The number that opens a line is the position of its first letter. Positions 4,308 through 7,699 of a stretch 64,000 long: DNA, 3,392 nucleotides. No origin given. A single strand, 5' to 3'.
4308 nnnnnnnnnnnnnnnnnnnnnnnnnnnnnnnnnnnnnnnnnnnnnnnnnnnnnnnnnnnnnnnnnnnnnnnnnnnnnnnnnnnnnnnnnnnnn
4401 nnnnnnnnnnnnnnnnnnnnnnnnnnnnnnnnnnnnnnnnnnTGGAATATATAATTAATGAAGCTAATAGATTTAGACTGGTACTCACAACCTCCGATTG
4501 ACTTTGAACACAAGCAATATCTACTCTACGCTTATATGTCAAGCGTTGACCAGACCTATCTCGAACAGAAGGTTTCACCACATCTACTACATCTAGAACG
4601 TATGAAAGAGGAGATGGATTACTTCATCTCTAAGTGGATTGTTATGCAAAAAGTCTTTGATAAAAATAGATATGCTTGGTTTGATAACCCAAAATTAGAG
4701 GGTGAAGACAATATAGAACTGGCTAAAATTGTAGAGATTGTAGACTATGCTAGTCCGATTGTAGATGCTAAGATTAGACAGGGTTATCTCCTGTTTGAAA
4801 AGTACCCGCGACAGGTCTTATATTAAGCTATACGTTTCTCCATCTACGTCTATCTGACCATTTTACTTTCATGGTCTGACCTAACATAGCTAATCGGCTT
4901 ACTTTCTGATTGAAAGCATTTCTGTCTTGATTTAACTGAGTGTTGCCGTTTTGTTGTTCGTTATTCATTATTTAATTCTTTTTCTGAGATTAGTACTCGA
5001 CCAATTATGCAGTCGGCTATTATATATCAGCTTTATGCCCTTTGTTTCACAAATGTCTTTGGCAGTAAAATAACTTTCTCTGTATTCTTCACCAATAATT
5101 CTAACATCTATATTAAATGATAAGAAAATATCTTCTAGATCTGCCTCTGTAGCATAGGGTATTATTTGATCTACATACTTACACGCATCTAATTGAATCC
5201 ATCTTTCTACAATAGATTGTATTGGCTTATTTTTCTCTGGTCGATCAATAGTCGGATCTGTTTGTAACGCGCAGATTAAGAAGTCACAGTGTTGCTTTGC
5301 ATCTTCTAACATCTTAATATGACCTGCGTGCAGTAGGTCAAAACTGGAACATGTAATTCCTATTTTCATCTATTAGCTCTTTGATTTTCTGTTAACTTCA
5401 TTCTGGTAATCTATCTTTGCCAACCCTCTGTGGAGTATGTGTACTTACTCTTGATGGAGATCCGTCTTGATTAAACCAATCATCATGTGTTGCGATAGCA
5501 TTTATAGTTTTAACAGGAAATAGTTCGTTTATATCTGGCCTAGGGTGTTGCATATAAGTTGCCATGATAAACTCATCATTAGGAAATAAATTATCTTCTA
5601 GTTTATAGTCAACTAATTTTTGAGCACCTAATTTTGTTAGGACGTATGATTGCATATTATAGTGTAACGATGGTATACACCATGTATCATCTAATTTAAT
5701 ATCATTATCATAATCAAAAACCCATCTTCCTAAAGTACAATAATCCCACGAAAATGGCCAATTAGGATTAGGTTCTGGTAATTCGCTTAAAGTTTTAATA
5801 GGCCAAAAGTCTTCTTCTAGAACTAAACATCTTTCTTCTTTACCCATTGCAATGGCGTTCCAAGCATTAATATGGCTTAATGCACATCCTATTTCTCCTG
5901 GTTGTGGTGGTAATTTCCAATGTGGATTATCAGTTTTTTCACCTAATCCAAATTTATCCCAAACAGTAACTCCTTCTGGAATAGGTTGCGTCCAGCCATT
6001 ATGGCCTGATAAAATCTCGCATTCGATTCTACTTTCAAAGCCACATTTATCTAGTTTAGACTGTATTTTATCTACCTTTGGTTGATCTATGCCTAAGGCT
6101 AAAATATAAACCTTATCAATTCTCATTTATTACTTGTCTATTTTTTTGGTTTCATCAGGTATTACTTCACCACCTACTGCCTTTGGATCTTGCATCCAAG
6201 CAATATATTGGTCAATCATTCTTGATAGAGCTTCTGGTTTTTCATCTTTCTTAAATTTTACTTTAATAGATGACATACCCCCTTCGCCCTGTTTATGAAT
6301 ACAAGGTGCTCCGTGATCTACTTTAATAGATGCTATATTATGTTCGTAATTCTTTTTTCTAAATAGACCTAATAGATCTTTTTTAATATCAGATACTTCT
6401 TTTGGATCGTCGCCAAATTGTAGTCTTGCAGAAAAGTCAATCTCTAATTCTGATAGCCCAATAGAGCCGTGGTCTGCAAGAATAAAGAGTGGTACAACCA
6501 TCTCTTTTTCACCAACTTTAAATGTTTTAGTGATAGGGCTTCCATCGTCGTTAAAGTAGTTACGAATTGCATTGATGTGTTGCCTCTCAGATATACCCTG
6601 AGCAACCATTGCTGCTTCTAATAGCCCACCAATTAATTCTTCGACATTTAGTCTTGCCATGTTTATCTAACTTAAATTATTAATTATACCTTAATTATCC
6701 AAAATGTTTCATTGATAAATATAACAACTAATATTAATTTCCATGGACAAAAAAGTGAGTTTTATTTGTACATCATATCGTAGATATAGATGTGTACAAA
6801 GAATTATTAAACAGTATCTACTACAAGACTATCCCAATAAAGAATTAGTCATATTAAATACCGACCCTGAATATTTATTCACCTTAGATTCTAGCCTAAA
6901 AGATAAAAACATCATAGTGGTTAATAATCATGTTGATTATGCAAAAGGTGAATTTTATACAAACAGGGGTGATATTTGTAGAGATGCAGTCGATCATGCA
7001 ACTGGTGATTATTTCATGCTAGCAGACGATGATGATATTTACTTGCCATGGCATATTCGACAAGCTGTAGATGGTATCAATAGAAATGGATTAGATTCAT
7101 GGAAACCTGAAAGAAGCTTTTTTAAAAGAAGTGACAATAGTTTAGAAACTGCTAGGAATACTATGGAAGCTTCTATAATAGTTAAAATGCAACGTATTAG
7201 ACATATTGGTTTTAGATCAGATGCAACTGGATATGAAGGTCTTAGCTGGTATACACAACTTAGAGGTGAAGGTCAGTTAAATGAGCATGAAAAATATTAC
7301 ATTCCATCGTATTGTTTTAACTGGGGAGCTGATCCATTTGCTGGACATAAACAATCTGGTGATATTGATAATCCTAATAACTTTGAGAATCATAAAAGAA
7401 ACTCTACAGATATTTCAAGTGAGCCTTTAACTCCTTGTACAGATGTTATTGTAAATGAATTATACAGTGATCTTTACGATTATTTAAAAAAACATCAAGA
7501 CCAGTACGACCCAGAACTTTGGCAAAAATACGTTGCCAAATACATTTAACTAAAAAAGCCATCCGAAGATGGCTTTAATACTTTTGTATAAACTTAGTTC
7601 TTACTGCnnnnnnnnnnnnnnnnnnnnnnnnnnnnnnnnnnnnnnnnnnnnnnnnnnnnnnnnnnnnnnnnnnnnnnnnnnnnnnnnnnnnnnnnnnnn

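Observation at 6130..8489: Paired DUF2589-like genes in a phage; one carries a Ser/Thr-rich amphipathic beta-hairpin reminiscent of pore-forming insertion loops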

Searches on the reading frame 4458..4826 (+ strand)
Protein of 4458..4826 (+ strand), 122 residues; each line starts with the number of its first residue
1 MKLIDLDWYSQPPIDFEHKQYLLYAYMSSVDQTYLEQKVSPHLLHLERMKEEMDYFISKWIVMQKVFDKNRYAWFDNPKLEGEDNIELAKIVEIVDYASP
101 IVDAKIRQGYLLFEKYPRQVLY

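Call 3: search_protein_families(library=pfam, proteins=[window:4458-4826:+], max_evalue=0.1)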
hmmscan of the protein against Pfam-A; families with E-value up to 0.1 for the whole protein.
window:4458-4826:+ (122 aa): 1 family
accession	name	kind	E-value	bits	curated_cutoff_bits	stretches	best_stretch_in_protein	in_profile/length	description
PF07262.16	CdiI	-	0.034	14.5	25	1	20-99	10-89/155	CDI immunity protein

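Call 4: search_protein_families(library=phrogs, proteins=[window:4458-4826:+], max_evalue=0.1)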
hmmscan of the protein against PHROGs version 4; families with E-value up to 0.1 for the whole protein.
window:4458-4826:+ (122 aa): 0 families

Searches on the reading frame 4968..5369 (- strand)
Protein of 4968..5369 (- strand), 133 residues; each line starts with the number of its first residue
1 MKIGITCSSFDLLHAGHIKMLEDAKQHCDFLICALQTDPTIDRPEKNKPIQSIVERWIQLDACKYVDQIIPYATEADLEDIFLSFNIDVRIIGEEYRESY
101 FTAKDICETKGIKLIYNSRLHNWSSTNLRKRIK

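Call 3: search_protein_families(library=pfam, proteins=[window:4968-5369:-], max_evalue=0.1)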
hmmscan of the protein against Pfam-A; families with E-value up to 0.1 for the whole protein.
window:4968-5369:- (133 aa): 2 families
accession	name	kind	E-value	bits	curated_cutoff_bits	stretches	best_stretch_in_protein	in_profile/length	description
PF01467.32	CTP_transf_like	-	1.2e-14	55.1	21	1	6-131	2-133/133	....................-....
PF02569.21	Pantoate_ligase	-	0.017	14.8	20.7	1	12-40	31-59/268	Pantoate-beta-alanine ligase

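Call 4: search_protein_families(library=phrogs, proteins=[window:4968-5369:-], max_evalue=0.1)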
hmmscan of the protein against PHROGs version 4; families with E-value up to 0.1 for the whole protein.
window:4968-5369:- (133 aa): 3 families
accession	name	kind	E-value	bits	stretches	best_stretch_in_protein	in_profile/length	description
phrog_7878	-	other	8.2e-35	120.7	1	1-133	1-129/131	bifunctional heptose 7-phosphate kinase/heptose 1-phosphate adenyltransferase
phrog_3462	-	moron, auxiliary metabolic gene and host takeover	0.0077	16.5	1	1-43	2-44/346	nicotinamide-nucleotide adenylyltransferase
phrog_20338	-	unknown function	0.011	16.4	1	44-98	22-69/142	-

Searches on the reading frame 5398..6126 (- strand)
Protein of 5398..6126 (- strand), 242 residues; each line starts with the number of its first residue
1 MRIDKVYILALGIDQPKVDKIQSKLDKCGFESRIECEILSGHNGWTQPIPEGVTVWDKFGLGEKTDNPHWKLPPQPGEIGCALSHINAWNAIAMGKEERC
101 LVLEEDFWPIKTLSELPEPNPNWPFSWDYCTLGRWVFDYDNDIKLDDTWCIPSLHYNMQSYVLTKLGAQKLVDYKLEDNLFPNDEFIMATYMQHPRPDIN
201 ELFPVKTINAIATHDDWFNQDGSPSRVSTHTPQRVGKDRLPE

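Call 3: search_protein_families(library=pfam, proteins=[window:5398-6126:-], max_evalue=0.1)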
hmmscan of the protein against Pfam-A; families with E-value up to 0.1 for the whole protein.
window:5398-6126:- (242 aa): 1 family
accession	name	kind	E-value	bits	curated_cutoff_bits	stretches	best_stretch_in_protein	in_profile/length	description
PF01755.23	Glyco_transf_25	-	1.5e-08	35.2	24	1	77-106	66-95/199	Glycosyltransferase family 25 (LPS biosynthesis protein)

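Call 4: search_protein_families(library=phrogs, proteins=[window:5398-6126:-], max_evalue=0.1)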
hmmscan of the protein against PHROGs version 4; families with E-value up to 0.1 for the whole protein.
window:5398-6126:- (242 aa): 3 families
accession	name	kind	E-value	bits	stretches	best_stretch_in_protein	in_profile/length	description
phrog_2835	-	moron, auxiliary metabolic gene and host takeover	1.6e-06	28.7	1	69-174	67-172/280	glucosyltransferase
phrog_61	-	moron, auxiliary metabolic gene and host takeover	0.00025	21.1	1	76-193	66-176/689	2OG-Fe(II) oxygenase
phrog_854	-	moron, auxiliary metabolic gene and host takeover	0.056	14.2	1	77-114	34-71/211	glucosyltransferase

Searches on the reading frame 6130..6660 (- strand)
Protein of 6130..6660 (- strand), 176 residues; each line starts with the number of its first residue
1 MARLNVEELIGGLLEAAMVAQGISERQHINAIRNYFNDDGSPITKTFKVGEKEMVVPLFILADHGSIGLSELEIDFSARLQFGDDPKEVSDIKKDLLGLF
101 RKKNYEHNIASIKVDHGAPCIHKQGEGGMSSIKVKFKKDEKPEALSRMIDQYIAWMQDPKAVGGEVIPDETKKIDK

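Call 3: search_protein_families(library=pfam, proteins=[window:6130-6660:-], max_evalue=0.1)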
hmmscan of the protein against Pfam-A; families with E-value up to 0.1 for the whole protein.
window:6130-6660:- (176 aa): 1 family
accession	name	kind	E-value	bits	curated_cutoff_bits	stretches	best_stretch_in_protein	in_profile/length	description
PF11655.13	DUF2589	-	9.3e-15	55.7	23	1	7-152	3-151/154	Protein of unknown function (DUF2589)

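Call 4: search_protein_families(library=phrogs, proteins=[window:6130-6660:-], max_evalue=0.1)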
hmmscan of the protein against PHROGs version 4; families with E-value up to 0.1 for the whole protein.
window:6130-6660:- (176 aa): 0 families

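Call 18: find_homologous_proteins(query=window:6130-6660:-, max_evalue=0.001)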
Query window:6130-6660:- (176 aa): 329 proteins with E <= 0.001 among 402 candidates; the best 120 are listed. Only proteins of 96 to 308 residues were searched: fused or split forms outside these lengths cannot appear, so this answer is no evidence that the protein stands alone or is whole; find_related_loci, which searches DNA, has no such limit.
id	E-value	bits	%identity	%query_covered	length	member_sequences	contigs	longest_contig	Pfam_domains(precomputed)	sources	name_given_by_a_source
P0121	2.1e-106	371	95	100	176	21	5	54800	PF11655.14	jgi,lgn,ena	-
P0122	3.7e-96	338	87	100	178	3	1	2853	PF11655.14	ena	-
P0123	3.8e-95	335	89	98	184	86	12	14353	PF11655.14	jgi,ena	-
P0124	8.2e-93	327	89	96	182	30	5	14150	PF11655.14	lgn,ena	-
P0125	1.5e-92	326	84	98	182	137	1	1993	PF11655.14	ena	-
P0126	1.4e-88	313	82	99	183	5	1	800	PF11655.14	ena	-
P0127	2.0e-87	310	80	100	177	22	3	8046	PF11655.14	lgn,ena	-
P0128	1.9e-84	300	84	91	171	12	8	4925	PF11655.14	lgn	-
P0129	1.1e-83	297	81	91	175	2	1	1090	PF11655.14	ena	-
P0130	2.0e-83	297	80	93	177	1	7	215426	PF11655.14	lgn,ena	-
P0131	1.7e-73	264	74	90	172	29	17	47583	PF11655.14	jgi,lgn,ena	-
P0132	8.6e-67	242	73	91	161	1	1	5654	PF11655.14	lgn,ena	-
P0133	1.2e-66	242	73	91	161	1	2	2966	PF11655.14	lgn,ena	-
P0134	4.9e-65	237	70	90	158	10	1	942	PF11655.14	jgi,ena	jgi:hypothetical protein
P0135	4.0e-64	234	69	90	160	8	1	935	PF11655.14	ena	-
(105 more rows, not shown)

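Call 21: search_protein_families(library=padloc, proteins=[window:6130-6660:-], max_evalue=1)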
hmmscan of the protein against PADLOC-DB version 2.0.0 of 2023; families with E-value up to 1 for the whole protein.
window:6130-6660:- (176 aa): 0 families

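Call 22: search_protein_families(library=ncbifam, proteins=[window:6130-6660:-], max_evalue=1)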
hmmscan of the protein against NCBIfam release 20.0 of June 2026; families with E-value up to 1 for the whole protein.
window:6130-6660:- (176 aa): 0 families

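Call 65: predict_structure(alignment_id=A3)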
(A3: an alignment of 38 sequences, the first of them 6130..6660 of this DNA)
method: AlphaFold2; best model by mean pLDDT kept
length: 176 residues; sequences in the alignment: 38
mean_pLDDT: 48.1   pTM: 0.25
mean pLDDT of the five models: 48.1, 44.2, 43.9, 43.4, 42.4
residues with pLDDT >= 90: 0; 70-90: 18; 50-70: 37; < 50: 121
segments of 3 or more residues with pLDDT < 50: 1-9, 11-14, 16-22, 63-146, 162-166, 168-172, 174-176
pLDDT, mean of each block of 10 residues (from residue 1): 42 48 51 69 75 67 46 37 42 45 37 35 38 36 48 52 48 47
secondary structure, 60 per line:
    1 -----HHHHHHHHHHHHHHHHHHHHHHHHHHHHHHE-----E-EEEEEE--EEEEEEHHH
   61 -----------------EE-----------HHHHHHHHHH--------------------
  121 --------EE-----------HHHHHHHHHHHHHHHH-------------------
elements in order: H6-35 E44-49 E52-57 H91-100 H142-157

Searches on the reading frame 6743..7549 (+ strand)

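Call 3: search_protein_families(library=pfam, proteins=[window:6743-7549:+], max_evalue=0.1)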
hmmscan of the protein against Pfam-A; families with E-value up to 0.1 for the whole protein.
window:6743-7549:+ (268 aa): 1 family
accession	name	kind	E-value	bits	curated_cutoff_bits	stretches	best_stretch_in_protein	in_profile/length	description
PF00535.33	Glycos_transf_2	-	6.1e-07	30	23.3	1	6-140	1-131/168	Glycosyl transferase family 2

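Call 4: search_protein_families(library=phrogs, proteins=[window:6743-7549:+], max_evalue=0.1)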
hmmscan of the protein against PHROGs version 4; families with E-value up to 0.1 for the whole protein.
window:6743-7549:+ (268 aa): 1 family
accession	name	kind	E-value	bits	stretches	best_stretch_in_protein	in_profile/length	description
phrog_14775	-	moron, auxiliary metabolic gene and host takeover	0.019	15.6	0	77-114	52-88/203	glycosyltransferase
